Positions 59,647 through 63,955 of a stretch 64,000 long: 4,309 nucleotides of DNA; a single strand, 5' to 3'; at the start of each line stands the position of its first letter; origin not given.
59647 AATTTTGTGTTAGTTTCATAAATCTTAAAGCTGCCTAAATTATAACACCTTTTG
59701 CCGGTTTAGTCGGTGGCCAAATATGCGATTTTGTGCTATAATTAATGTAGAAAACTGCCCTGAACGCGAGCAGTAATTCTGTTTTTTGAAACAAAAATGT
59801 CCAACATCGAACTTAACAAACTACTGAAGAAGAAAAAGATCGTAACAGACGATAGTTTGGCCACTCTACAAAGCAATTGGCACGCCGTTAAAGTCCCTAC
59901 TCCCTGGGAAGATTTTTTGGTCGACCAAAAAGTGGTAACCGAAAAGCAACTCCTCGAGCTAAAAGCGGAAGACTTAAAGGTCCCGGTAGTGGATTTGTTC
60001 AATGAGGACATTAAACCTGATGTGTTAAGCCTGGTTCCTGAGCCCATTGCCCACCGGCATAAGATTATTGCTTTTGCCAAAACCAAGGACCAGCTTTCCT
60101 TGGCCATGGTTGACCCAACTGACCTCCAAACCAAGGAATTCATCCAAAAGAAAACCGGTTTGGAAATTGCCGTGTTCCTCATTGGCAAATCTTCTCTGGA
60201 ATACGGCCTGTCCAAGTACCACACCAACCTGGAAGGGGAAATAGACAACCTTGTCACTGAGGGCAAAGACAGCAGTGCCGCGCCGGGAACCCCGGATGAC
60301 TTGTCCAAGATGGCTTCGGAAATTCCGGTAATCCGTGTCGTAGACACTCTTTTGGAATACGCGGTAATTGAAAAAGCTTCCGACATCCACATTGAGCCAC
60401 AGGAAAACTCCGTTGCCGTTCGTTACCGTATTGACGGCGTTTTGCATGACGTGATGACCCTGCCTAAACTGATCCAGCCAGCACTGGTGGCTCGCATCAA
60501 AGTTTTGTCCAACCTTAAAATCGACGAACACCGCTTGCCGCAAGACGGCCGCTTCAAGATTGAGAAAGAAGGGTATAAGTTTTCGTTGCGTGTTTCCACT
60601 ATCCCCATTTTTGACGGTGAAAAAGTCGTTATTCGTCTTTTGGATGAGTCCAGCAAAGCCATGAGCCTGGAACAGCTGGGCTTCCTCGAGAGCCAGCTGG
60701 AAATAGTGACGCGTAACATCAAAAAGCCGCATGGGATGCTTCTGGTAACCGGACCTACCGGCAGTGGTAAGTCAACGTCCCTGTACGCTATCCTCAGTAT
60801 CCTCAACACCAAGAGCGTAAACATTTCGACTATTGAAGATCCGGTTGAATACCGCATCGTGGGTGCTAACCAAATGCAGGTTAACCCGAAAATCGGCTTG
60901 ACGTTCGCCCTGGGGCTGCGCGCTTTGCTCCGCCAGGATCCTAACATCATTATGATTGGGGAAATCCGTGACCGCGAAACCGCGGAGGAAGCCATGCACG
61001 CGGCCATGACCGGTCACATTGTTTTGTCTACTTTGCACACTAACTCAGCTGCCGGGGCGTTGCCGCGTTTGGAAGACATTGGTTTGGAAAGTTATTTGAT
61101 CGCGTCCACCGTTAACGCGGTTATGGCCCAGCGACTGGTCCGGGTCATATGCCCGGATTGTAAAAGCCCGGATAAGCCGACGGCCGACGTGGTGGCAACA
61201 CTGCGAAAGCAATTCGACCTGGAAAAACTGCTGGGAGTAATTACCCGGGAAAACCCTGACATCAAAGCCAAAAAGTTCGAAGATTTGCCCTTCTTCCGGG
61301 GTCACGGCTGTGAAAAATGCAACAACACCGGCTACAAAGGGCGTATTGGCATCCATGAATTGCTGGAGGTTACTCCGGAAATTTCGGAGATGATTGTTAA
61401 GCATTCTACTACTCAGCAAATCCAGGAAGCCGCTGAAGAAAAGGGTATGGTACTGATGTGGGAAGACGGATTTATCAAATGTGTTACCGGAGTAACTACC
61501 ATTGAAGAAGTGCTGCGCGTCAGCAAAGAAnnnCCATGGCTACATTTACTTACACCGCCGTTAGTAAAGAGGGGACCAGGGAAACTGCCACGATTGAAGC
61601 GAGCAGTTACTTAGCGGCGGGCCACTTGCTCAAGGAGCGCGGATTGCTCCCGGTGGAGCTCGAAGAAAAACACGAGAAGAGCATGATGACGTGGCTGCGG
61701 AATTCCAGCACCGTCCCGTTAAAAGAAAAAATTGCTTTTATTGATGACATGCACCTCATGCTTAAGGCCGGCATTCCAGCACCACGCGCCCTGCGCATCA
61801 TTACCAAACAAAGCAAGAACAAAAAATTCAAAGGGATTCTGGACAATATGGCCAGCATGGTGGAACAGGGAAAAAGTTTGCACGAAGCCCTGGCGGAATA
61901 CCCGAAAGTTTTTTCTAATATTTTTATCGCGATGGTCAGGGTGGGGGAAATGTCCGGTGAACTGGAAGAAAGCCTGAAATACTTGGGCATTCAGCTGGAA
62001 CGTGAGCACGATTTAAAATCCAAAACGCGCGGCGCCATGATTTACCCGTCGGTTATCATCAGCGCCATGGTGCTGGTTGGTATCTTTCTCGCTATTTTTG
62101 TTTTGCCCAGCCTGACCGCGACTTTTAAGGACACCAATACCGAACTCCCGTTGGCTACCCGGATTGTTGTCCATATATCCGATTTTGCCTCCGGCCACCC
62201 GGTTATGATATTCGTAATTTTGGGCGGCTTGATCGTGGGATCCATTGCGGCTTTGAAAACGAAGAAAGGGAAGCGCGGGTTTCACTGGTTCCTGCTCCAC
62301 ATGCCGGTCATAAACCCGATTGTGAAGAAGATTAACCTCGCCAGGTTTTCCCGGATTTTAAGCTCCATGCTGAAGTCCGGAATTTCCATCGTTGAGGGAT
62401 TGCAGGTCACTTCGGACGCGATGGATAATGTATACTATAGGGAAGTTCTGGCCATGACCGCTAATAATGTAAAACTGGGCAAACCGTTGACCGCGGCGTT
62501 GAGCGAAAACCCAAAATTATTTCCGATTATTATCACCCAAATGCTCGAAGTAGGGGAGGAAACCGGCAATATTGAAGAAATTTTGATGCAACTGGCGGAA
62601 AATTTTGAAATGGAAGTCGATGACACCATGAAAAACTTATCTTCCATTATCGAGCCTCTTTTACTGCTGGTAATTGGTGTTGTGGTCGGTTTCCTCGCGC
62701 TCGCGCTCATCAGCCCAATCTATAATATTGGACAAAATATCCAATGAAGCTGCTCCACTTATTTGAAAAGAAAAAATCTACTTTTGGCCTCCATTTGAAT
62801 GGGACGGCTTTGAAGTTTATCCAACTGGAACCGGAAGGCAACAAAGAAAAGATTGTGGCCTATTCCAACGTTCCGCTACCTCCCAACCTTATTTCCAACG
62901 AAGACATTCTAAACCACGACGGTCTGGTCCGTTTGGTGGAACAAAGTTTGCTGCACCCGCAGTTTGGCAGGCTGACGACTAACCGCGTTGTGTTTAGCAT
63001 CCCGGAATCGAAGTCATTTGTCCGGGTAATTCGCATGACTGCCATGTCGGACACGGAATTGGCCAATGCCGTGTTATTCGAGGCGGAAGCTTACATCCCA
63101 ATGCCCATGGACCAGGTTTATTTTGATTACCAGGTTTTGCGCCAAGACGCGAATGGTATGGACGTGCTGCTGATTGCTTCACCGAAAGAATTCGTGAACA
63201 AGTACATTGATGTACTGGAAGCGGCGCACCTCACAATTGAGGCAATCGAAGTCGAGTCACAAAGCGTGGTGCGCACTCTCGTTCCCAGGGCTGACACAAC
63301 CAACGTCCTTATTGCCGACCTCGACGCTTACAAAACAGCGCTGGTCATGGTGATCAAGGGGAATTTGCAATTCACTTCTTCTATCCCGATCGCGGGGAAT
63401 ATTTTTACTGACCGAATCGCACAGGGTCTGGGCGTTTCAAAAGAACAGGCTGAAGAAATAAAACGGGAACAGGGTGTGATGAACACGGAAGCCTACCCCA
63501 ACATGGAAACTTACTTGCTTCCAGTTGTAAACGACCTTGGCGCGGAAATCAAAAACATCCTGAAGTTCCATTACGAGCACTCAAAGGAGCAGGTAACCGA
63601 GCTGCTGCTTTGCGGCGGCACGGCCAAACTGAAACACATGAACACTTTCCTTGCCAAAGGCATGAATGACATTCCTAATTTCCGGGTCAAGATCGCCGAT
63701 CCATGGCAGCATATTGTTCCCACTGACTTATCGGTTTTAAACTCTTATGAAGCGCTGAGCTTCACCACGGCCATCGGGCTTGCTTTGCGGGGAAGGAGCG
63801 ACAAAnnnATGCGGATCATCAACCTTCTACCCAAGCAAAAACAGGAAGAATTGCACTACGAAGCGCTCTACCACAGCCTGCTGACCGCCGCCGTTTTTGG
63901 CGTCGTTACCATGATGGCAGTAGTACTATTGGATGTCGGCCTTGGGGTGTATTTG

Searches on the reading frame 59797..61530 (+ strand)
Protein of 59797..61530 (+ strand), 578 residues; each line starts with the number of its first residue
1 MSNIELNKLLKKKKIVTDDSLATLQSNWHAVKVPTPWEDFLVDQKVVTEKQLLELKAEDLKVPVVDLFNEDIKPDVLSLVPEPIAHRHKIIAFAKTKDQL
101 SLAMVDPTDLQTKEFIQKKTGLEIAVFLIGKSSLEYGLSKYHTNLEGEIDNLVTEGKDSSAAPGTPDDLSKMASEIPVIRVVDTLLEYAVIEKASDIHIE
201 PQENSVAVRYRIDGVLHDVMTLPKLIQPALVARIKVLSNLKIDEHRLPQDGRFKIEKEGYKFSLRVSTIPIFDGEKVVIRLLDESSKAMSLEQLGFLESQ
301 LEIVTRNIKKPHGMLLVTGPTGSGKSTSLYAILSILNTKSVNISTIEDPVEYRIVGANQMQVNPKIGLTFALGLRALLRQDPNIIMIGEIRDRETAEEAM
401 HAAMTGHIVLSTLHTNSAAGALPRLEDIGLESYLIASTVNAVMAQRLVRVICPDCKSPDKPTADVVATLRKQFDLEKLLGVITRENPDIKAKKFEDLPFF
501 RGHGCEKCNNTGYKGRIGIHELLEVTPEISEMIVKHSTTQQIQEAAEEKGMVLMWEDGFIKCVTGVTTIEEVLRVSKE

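Call 64: search_protein_families(library=pfam, proteins=[window:59797-61530:+], max_evalue=0.00001)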
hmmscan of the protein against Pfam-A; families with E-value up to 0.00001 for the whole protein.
window:59797-61530:+ (578 aa): 2 families
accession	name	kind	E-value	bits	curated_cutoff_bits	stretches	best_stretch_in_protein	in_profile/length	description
PF00437.27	T2SSE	-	4.2e-132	440.7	24.9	1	174-574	4-370/370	Type II/IV secretion system protein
PF05157.20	MshEN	-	9.4e-13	48.4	23.1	1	61-141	2-83/90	MshEN domain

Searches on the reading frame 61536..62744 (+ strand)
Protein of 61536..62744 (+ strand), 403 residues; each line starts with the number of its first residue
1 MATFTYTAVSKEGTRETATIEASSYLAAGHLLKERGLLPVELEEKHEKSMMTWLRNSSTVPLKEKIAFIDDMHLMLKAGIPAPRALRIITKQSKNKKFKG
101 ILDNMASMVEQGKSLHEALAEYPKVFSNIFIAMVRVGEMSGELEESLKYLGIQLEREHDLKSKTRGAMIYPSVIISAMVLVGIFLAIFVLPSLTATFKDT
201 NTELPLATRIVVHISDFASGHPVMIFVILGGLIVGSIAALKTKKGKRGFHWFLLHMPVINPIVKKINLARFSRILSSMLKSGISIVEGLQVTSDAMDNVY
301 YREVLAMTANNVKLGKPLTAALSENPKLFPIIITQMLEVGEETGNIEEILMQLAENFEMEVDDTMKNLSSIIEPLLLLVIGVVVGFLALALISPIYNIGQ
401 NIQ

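Call 64: search_protein_families(library=pfam, proteins=[window:61536-62744:+], max_evalue=0.00001)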
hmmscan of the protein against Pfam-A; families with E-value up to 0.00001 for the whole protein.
window:61536-62744:+ (403 aa): 1 family
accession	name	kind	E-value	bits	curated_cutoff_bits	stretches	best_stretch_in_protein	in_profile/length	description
PF00482.28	T2SSF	-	1.1e-55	187.4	25.2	2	68-191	1-125/125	Type II secretion system (T2SS), protein F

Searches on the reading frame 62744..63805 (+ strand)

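Call 64: search_protein_families(library=pfam, proteins=[window:62744-63805:+], max_evalue=0.00001)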
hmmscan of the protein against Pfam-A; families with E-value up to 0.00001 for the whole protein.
window:62744-63805:+ (354 aa): 2 families
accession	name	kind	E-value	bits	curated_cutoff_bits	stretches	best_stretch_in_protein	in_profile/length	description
PF11104.14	PilM_2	-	1.1e-41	143.3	27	1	15-350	1-339/340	Type IV pilus assembly protein PilM;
PF14450.12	FtsA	-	2.1e-11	44.7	31.8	1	197-345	9-127/127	Cell division protein FtsA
